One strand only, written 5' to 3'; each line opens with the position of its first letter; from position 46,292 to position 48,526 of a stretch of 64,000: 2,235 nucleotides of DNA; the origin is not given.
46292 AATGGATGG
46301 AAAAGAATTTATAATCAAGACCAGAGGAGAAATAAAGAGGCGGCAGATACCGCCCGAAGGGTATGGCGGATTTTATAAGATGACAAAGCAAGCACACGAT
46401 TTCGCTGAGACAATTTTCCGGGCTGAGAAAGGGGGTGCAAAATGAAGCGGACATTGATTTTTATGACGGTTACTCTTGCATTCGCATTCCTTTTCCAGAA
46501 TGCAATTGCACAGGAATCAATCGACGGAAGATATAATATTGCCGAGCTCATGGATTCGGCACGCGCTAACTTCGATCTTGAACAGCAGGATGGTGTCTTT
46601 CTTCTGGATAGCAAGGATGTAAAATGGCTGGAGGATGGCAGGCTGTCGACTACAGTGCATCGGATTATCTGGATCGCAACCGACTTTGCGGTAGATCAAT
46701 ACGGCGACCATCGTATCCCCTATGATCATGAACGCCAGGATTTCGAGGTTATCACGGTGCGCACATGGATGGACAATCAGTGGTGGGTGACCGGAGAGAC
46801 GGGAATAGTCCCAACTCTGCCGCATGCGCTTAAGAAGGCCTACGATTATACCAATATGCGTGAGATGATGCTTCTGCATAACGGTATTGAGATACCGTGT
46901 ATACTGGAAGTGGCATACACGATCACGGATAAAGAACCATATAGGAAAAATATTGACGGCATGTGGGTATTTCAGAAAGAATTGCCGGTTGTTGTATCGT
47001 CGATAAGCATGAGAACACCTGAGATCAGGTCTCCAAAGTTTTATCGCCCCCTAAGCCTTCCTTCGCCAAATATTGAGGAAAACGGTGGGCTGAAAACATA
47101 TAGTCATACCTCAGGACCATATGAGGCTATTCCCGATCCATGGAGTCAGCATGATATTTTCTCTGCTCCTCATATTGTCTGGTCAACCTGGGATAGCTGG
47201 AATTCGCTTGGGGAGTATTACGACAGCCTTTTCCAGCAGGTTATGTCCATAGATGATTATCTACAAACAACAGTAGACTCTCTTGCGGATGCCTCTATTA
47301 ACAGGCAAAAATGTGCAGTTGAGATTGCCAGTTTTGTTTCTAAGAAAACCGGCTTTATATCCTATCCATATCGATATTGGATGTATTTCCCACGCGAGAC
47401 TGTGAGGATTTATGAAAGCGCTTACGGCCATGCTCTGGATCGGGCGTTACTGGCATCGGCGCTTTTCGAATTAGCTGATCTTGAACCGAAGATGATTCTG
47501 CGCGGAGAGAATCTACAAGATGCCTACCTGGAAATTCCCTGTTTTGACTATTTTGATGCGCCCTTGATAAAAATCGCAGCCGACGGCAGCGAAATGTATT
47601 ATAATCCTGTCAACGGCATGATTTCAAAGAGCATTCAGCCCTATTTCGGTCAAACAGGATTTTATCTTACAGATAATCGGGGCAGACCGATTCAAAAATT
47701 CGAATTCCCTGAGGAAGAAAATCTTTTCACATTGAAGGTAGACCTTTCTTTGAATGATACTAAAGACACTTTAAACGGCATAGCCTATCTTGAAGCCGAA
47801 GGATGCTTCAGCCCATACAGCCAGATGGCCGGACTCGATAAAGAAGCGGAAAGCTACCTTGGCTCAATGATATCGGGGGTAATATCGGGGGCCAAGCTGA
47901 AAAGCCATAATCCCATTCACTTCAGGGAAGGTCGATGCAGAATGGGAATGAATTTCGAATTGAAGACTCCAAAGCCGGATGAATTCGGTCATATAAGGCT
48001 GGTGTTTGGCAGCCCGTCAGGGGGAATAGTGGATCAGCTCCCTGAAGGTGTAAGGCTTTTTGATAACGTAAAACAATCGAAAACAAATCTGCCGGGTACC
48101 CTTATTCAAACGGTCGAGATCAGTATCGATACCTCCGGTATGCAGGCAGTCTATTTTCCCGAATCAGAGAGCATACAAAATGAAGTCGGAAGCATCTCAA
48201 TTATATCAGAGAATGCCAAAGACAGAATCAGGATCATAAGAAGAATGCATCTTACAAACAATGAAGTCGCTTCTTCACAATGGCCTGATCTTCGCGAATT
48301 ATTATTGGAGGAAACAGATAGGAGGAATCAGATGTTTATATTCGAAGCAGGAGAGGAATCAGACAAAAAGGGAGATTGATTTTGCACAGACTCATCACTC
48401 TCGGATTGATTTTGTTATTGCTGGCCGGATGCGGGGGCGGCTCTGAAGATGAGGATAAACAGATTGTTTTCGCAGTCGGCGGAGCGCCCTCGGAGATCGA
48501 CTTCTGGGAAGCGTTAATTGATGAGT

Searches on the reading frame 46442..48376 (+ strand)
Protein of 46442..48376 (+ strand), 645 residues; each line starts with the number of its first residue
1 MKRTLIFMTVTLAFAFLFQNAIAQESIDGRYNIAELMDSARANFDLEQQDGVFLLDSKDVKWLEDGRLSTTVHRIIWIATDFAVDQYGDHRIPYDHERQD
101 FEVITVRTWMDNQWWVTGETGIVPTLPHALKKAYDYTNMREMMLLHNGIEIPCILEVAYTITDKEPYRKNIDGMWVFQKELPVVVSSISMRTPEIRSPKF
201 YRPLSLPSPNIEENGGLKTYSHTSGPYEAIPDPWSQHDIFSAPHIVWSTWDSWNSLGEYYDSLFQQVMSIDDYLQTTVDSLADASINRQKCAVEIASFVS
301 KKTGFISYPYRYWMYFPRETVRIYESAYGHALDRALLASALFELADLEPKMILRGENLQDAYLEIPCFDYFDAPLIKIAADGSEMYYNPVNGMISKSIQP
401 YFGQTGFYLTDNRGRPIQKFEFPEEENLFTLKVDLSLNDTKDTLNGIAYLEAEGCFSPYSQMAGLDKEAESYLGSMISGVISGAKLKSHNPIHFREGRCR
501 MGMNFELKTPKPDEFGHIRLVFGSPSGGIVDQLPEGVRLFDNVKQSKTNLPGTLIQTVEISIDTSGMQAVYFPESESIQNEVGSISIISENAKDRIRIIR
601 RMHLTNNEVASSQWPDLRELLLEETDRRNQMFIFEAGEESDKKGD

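Call 81: search_protein_families(library=pfam, proteins=[window:46442-48376:+], max_evalue=0.00001)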
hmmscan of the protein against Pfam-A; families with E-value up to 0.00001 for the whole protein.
window:46442-48376:+ (645 aa): 2 families
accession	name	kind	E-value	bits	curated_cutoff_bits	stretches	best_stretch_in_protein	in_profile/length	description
PF12969.12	DUF3857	-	1.4e-15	58.2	24.6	1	65-229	2-168/170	Domain of Unknown Function with PDB structure (DUF3857)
PF12970.12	DUF3858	-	5.3e-08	33.5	27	1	548-634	29-116/116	Domain of Unknown Function with PDB structure (DUF3858)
